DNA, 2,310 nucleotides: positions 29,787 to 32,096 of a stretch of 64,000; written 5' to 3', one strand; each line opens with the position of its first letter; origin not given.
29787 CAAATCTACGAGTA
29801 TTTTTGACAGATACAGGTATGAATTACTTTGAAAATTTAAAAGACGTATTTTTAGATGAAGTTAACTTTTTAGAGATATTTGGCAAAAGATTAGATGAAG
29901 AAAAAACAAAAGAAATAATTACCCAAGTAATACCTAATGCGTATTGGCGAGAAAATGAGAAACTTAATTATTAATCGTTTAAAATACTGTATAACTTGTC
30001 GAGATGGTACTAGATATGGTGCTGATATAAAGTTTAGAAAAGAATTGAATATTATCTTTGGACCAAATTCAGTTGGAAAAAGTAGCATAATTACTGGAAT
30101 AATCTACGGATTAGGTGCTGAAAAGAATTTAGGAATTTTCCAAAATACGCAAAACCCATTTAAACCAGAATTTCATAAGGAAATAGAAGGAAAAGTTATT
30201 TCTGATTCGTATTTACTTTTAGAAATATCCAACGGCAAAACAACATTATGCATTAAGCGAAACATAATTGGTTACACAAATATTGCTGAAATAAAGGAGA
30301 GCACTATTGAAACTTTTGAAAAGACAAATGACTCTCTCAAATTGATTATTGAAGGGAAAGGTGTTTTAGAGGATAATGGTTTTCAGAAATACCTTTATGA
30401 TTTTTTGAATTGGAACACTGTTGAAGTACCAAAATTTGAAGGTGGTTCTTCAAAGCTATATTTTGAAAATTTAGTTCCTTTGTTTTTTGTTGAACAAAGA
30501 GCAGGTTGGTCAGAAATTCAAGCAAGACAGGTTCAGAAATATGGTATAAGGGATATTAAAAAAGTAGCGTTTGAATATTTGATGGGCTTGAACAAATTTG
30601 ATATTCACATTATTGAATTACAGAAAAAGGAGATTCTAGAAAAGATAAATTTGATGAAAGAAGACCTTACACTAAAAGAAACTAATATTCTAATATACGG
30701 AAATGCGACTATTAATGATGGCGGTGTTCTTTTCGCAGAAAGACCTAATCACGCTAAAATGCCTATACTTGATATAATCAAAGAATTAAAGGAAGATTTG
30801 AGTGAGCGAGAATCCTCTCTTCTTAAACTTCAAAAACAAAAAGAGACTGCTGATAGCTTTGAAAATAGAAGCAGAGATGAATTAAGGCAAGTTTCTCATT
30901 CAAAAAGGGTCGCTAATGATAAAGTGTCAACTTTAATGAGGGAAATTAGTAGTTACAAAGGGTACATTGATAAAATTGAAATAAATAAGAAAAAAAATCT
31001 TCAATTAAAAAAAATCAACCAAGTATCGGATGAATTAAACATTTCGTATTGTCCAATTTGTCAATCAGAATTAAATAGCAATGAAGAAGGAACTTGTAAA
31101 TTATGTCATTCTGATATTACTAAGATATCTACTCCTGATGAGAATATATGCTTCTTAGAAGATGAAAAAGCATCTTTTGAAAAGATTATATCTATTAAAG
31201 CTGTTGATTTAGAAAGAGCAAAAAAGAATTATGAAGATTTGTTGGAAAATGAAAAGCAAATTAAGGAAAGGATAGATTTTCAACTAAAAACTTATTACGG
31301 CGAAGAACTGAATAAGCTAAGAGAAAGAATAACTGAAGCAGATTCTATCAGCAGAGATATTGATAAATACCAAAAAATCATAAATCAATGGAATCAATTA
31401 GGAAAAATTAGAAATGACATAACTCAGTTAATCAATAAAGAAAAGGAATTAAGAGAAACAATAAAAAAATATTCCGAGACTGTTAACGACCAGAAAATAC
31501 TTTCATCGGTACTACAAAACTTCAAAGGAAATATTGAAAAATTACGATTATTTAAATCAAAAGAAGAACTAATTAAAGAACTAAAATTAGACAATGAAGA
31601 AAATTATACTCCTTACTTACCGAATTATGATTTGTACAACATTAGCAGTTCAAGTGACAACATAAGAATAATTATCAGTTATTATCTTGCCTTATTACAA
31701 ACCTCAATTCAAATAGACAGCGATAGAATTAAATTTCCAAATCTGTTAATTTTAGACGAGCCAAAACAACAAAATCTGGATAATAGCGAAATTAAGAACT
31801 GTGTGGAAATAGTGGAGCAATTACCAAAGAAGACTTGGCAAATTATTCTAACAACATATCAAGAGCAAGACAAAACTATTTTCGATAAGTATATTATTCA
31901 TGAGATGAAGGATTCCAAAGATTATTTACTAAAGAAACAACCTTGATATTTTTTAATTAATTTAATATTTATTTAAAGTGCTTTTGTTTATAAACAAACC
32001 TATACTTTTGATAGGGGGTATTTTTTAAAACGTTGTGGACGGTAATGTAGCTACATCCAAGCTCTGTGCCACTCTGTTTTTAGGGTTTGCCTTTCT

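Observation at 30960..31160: Rad50-like CxxC...CxxC zinc-hook motif in the middle of the SMC-like ATPase coiled coil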

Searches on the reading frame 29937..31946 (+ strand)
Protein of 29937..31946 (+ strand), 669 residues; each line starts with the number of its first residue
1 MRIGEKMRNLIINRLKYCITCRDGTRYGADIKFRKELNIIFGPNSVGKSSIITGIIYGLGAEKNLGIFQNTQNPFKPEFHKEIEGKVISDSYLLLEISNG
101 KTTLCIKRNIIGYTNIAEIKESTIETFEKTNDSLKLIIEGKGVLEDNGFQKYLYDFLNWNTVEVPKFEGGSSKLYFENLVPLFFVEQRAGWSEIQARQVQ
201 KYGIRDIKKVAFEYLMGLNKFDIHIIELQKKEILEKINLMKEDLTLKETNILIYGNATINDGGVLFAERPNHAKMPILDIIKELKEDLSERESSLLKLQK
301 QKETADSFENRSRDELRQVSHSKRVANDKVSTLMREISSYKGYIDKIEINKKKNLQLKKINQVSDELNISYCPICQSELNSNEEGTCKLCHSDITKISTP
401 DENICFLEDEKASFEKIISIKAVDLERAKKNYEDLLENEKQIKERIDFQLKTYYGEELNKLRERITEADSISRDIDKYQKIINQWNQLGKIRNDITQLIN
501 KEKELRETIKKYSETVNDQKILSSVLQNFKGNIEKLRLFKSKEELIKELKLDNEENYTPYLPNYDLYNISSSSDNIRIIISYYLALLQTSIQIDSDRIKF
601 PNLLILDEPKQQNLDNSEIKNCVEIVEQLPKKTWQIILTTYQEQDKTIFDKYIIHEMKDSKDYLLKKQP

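Call 5: search_protein_families(library=pfam, proteins=[window:29937-31946:+], max_evalue=0.1)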
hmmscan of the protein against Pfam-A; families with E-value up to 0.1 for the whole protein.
window:29937-31946:+ (669 aa): 4 families
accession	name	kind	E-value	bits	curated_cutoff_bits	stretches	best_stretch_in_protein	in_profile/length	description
PF02463.25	SMC_N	-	0.00074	19.4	40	1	29-63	18-52/220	RecF/RecN/SMC N terminal domain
PF24033.1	DUF7342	-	0.011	16.2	31.6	1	428-490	75-136/150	Family of unknown function (DUF7342)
PF12296.13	HsbA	-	0.025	15.4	33.5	0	469-535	9-80/121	Hydrophobic surface binding protein A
PF18475.7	PIN7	-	0.069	14.2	34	0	423-489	40-103/103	PIN domain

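Call 6: search_protein_families(library=padloc, proteins=[window:29937-31946:+], max_evalue=0.1)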
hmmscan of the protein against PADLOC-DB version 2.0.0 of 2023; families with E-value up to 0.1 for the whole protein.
window:29937-31946:+ (669 aa): 18 families
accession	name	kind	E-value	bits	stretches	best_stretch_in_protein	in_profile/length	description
PDLC03863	LmuB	-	2.4e-59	199.6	1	10-638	3-577/610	-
PDLC03859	LmuB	-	2.2e-40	137.4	1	9-660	2-599/611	-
PDLC03862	LmuB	-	9.2e-36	121.4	1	27-618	19-573/643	-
PDLC03860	LmuB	-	1.1e-20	71.7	1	7-650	1-531/565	-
PDLC00262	LmuB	-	1.9e-17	61.3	1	30-640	20-555/588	AAA ATPase domain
PDLC00259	LmuB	-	6.9e-15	52.9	1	30-640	20-555/588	AAA ATPase domain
PDLC00253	LmuB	-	1.3e-10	38.5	2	496-655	378-531/567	AAA ATPase domain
PDLC00249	LmuB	-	2.3e-10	37.8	2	26-63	17-54/565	AAA ATPase domain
PDLC00254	LmuB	-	3.8e-07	27.1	2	7-63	1-58/563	AAA ATPase domain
PDLC03867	LmuB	-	5e-07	26.6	1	21-73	11-56/605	-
PDLC00263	LmuB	-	4.1e-06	24.8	1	30-195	20-153/204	AAA ATPase domain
PDLC00256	LmuB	-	5.5e-06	23.4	1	10-247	4-207/563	AAA ATPase domain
PDLC03865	LmuB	-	1.5e-05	21.4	1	35-122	31-125/1007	-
PDLC04140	mad8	-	0.00013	19.6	1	494-643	99-234/314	mads_8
PDLC00255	LmuB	-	0.00018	18.5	2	28-63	19-54/550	AAA ATPase domain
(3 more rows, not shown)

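Call 7: search_protein_families(library=ncbifam, proteins=[window:29937-31946:+], max_evalue=0.1)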
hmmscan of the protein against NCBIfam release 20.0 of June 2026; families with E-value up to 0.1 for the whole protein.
window:29937-31946:+ (669 aa): 10 families
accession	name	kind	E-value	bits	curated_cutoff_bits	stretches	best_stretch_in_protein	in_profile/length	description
NF045487.1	ASRP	equivalog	5.1e-08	32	300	2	30-63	9-42/593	archaea-specific SMC-related protein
NF041034.1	Rad50_Sulf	equivalog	2.5e-06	25.7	1000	1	29-122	17-98/872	DNA double-strand break repair ATPase Rad50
TIGR02169.1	SMC_prok_A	equivalog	5.9e-05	21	729.4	2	30-62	18-50/1165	chromosome segregation protein SMC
NF003034.1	PRK03918.1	equivalog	0.00048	18.2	700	2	30-124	18-102/878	DNA double-strand break repair ATPase Rad50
NF038007.1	ABC_ATP_DarD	equivalog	0.0051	16.3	375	1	588-660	147-216/218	darobactin export ABC transporter ATP-binding protein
NF003654.0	PRK05287.1-2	equivalog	0.01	15.6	361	1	438-530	23-122/244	cell division protein ZapD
TIGR02673.1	FtsE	equivalog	0.014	15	264.85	1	598-644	153-198/214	cell division ATP-binding protein FtsE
NF002634.0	PRK02304.1-3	equivalog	0.04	13.6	170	0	472-521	7-56/182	adenine phosphoribosyltransferase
NF040873.1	AztA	equivalog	0.059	12.9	220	0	601-646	138-182/191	zinc ABC transporter ATP-binding protein AztA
NF002633.0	PRK02304.1-2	equivalog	0.085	12.6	224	0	474-521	2-49/172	adenine phosphoribosyltransferase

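Call 8: search_solved_structures(query=window:29937-31946:+, max_evalue=1, show_alignments=2)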
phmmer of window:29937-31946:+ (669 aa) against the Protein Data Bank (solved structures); distinct sequences matched with E-value up to 1: 11.
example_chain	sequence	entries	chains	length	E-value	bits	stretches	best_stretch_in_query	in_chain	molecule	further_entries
4nck_A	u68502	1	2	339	0.00098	20.9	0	602-653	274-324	DNA double-strand break repair Rad50 ATPase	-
3qku_A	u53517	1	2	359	0.0011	20.8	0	602-653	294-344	DNA double-strand break repair rad50 ATPase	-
4nch_A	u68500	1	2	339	0.0012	20.5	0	602-653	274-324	DNA double-strand break repair Rad50 ATPase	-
3qkt_A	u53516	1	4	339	0.0019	19.9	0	602-653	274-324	DNA double-strand break repair rad50 ATPase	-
4nci_A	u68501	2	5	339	0.002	19.8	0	602-653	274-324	DNA double-strand break repair Rad50 ATPase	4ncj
1ii8_B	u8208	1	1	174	0.16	13.6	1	602-653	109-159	Rad50 ABC-ATPase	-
3qkr_B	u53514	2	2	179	0.16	13.5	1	602-653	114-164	DNA double-strand break repair rad50 ATPase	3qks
1f2t_B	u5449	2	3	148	0.34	12.5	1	602-653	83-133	RAD50 ABC-ATPASE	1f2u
1us8_B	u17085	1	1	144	0.35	12.4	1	602-653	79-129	DNA DOUBLE-STRAND BREAK REPAIR RAD50 ATPASE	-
23ew_C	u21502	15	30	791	0.35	12.4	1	219-331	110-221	ATR-interacting protein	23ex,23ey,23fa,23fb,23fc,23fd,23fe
13de_C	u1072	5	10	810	0.37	12.4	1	219-331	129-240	ATR-interacting protein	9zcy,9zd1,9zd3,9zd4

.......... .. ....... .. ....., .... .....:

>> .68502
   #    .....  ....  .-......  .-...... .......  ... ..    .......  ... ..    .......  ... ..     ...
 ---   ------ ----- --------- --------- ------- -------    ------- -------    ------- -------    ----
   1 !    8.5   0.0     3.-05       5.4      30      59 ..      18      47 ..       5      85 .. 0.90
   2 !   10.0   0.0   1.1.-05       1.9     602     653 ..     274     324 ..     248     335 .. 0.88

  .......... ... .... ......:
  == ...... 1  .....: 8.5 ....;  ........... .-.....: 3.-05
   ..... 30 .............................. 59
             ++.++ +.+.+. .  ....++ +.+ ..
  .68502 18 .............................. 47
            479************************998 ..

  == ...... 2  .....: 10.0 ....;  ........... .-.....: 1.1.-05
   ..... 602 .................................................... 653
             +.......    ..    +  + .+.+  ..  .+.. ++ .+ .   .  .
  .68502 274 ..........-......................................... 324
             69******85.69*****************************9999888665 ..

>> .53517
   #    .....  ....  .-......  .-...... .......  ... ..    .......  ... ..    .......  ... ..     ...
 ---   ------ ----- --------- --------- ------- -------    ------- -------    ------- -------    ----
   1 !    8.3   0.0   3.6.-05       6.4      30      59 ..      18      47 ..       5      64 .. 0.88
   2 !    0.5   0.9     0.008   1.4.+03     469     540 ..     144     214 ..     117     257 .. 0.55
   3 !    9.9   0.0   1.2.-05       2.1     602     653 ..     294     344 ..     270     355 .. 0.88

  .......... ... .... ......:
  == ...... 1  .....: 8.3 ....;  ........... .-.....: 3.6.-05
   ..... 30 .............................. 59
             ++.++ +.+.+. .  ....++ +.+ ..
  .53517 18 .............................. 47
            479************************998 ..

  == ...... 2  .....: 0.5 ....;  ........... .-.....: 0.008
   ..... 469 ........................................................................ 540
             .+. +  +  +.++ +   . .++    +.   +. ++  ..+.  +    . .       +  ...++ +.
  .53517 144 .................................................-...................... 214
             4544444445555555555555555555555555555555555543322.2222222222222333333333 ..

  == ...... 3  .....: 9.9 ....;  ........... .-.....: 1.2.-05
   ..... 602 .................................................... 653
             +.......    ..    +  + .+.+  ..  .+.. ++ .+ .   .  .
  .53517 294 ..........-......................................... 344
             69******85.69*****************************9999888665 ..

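Call 16: find_homologous_proteins(query=window:29937-31946:+, max_evalue=0.00001)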
Query window:29937-31946:+ (669 aa): 172 proteins with E <= 0.00001 among 8000 candidates; the best 120 are listed.
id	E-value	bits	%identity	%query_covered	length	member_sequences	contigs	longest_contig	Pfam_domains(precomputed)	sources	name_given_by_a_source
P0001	0.0e+0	1458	100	100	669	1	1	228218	-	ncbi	-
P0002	0.0e+0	1053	72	99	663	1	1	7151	-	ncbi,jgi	ncbi:MAG: hypothetical protein WC852_05940 [Candidatus Nanoarchaeia archaeon]|jgi:chromosome segrega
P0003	1.8e-278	943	65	99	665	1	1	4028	-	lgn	-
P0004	6.6e-234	796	56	99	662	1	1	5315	-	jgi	-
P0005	4.2e-232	790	56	99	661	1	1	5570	-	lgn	-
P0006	5.8e-232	790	57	99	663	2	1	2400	-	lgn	-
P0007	6.5e-231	786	55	99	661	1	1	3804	-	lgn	-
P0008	5.1e-230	783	55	99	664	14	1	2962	-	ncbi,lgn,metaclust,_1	metaclust:\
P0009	3.8e-227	774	56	99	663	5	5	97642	-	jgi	-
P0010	3.4e-223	761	53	99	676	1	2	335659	-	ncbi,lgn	-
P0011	3.4e-221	754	53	99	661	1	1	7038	-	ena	-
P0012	4.9e-221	754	53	99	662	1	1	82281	-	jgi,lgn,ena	-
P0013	7.2e-219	746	52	99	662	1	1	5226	-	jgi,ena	-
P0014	3.8e-211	721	52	99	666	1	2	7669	PF13476.13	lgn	-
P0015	7.0e-211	720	52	99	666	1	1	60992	PF13476.13,PF02463.26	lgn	-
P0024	1.8e-206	705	51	99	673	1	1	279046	-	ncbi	-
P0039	7.2e-195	667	50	99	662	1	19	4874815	-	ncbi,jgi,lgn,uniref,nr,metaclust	ncbi:Chromosome partition protein smc [Methanosarcina barkeri str. Wiesmoor]|uniref:Chromosome parti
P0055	1.4e-190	653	48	99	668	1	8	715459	PF13476.13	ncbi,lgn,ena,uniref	ncbi:AAA family ATPase [Yeosuana marina]|uniref:AAA family ATPase n=1 Tax=Yeosuana marina TaxID=1565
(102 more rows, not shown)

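Call 26: predict_structure(alignment_id=A1)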
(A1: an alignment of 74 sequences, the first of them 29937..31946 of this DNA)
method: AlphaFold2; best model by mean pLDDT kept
length: 669 residues; sequences in the alignment: 74
mean_pLDDT: 83.8   pTM: 0.66
mean pLDDT of the five models: 83.8, 83.5, 81.1, 80.5, 78.9
residues with pLDDT >= 90: 269; 70-90: 322; 50-70: 43; < 50: 35
segments of 3 or more residues with pLDDT < 50: 1-5, 364-377, 379-381, 383-385, 387-389, 393-397
pLDDT, mean of each block of 10 residues (from residue 1): 50 97 96 95 89 93 63 83 94 95 94 92 93 89 88 92 83 90 75 73 84 92 87 91 93 87 81 83 89 78 77 85 90 89 84 76 46 46 48 52 83 89 91 90 82 75 85 90 92 94 90 81 95 86 86 85 74 81 94 88 83 73 89 88 84 92 91
secondary structure, 60 per line:
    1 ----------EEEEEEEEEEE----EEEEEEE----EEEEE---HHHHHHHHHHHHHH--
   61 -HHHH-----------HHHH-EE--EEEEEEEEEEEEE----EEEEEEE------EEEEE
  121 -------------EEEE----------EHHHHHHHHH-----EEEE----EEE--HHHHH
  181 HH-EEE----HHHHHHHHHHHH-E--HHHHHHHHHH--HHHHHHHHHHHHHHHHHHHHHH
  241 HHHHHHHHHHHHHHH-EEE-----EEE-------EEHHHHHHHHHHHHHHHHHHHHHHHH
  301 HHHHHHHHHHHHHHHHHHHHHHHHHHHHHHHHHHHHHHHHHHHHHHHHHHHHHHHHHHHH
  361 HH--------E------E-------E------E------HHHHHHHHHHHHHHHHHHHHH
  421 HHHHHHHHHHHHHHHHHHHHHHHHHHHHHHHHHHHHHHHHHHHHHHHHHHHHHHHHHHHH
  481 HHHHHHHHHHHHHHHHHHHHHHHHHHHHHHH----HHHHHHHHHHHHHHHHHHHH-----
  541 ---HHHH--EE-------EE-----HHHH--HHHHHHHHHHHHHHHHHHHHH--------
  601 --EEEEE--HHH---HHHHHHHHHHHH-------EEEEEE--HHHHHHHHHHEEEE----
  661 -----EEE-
elements in order (helices of 4 or more, strands of 3 or more residues): E11-21 E26-32 E37-41 H45-58 H62-65 H77-80 E86-98 E103-109 E116-120 E134-137 H149-157 E163-166 E171-173 H176-182 E184-186 H191-202 H207-216 H219-255 E257-259 E265-267 H277-362 H400-511 H516-535 H544-547 H566-569 H572-592 E603-607 H616-627 E635-640 H643-652 E653-656 E666-668

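Call 28: search_solved_structures(query=A1, max_evalue=0.01, show_alignments=3)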
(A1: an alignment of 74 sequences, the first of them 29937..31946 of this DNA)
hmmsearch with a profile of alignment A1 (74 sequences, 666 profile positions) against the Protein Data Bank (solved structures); distinct sequences matched with E-value up to 0.01: 10.
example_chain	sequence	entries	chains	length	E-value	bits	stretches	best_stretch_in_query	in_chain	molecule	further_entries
3qku_A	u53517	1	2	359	3.8e-07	32.1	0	21-53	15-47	DNA double-strand break repair rad50 ATPase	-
3qkt_A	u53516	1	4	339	3.8e-06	28.8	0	21-53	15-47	DNA double-strand break repair rad50 ATPase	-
4nci_A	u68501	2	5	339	3.9e-06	28.8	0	21-53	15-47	DNA double-strand break repair Rad50 ATPase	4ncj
4nch_A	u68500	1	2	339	3.9e-06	28.8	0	21-53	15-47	DNA double-strand break repair Rad50 ATPase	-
4nck_A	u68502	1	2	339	3.9e-06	28.8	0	21-53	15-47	DNA double-strand break repair Rad50 ATPase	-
3qkr_A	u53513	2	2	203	0.00068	21.4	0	21-53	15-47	DNA double-strand break repair rad50 ATPase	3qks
1ii8_A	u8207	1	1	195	0.00091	20.9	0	21-53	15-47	Rad50 ABC-ATPase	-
8ux9_B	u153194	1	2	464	0.0032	19.1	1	17-133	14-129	AriA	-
8v45_A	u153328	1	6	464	0.0035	19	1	17-133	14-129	AriA antitoxin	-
8v46_A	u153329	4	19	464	0.0035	19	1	17-133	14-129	AriA antitoxin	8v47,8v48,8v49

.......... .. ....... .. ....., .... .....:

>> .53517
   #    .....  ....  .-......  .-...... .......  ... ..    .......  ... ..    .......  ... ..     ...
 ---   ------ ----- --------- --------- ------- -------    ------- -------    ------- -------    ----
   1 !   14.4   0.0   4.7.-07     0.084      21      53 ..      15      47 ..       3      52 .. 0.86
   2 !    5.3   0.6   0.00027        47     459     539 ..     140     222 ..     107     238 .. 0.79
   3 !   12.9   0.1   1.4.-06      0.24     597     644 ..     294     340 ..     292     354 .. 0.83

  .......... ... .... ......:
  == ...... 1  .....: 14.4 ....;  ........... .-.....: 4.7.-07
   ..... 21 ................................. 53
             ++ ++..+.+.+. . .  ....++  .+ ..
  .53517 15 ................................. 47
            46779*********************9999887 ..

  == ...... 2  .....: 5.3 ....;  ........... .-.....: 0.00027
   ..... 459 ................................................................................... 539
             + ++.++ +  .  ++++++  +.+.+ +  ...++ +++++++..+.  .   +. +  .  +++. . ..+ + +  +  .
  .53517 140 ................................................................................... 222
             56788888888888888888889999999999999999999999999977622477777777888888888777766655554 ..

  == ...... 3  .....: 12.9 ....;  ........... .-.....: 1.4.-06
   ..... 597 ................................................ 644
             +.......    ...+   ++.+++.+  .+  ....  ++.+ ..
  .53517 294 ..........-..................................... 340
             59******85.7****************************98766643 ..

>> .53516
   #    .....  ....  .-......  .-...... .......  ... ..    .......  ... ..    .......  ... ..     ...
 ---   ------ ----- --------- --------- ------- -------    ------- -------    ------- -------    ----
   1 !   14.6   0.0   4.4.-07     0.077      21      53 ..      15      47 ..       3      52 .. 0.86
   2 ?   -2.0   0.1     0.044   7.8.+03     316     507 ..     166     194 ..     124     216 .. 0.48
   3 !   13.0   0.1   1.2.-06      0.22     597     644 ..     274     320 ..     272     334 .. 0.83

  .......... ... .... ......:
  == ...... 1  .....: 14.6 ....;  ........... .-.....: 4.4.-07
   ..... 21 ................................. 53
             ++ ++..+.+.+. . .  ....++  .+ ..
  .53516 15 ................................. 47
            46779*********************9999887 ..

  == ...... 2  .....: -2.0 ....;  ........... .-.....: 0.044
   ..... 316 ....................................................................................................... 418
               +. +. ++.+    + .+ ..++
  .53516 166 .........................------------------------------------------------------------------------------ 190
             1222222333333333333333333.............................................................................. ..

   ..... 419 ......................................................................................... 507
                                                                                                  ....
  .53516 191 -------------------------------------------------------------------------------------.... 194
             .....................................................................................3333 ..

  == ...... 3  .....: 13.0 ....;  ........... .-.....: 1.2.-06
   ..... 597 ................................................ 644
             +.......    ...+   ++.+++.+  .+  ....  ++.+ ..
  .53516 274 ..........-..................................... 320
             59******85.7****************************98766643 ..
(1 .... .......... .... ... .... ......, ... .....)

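Call 30: fold_search(model_id=the predicted structure, library=pdb)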
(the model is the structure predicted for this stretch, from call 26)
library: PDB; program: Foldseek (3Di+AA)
matches with E <= 10: 470; with E <= 0.001: 43
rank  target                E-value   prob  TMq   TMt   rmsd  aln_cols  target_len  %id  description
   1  9hqu_A                2.5e-13  1.00  0.40  0.42  34.0       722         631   15  Salmonella enterica Lamassu LmuACB in nuclease sequestration state (released 2025-10-01)
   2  9hqx_B                1.0e-12  1.00  0.42  0.44  33.9       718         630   16  Salmonella enterica Lamassu LmuACB bound to DNA duplex (released 2025-10-01)
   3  9a6c_A                1.3e-11  1.00  0.40  0.44  32.9       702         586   13  Integrative model of YYDD-YYDB by crosslinking MS and deep learning (released 2024-09-18)
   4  9ux7_A                1.9e-11  1.00  0.35  0.41  38.3       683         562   14  CryoEM Structure of LmuAB-DNA complex (released 2026-03-25)
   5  9uxh_F                5.0e-11  1.00  0.45  0.46  32.2       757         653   13  type II Lamassu, LmuACB with DNA (released 2026-03-25)
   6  9hqx_f                1.1e-10  1.00  0.44  0.46  33.8       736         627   13  Salmonella enterica Lamassu LmuACB bound to DNA duplex (released 2025-10-01)
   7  7zr1_C                1.7e-09  1.00  0.28  0.25  51.5       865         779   11  Chaetomium thermophilum Mre11-Rad50-Nbs1 complex bound to ATPyS (composite structure) (released 2023-01-11)
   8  7zr1_D                3.9e-09  1.00  0.30  0.27  60.9       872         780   11  Chaetomium thermophilum Mre11-Rad50-Nbs1 complex bound to ATPyS (composite structure) (released 2023-01-11)
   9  9nyg_B                9.4e-08  1.00  0.36  0.41  29.8       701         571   14  LmuABC-DNA (released 2025-12-17)
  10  9f5w_B                1.7e-07  1.00  0.33  0.40  21.5       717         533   12  Human condensin II - M18BP1 complex (released 2025-07-02)
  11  5xei                  1.4e-06  1.00  0.30  0.38  16.7       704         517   12  Crystal structure of the Smc head domain with a coiled coil and joint derived from Pyrococcus yayanosii (released 2017-06-07)
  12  7nyw_B                1.4e-06  1.00  0.16  0.13  41.8       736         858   10  Cryo-EM structure of the MukBEF-MatP-DNA head module (released 2021-07-07)
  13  9q9h_B                1.7e-06  1.00  0.27  0.34  24.5       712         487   12  Cryo-EM structure of human Mre11-Rad50 complex bound to DNA (released 2025-10-01)
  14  9gm9_A                1.8e-06  1.00  0.16  0.12  50.8       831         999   11  MukBEF in a DNA capture state (released 2025-03-26)
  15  7nyw_A                2.7e-06  1.00  0.27  0.27  30.9       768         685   11  Cryo-EM structure of the MukBEF-MatP-DNA head module (released 2021-07-07)
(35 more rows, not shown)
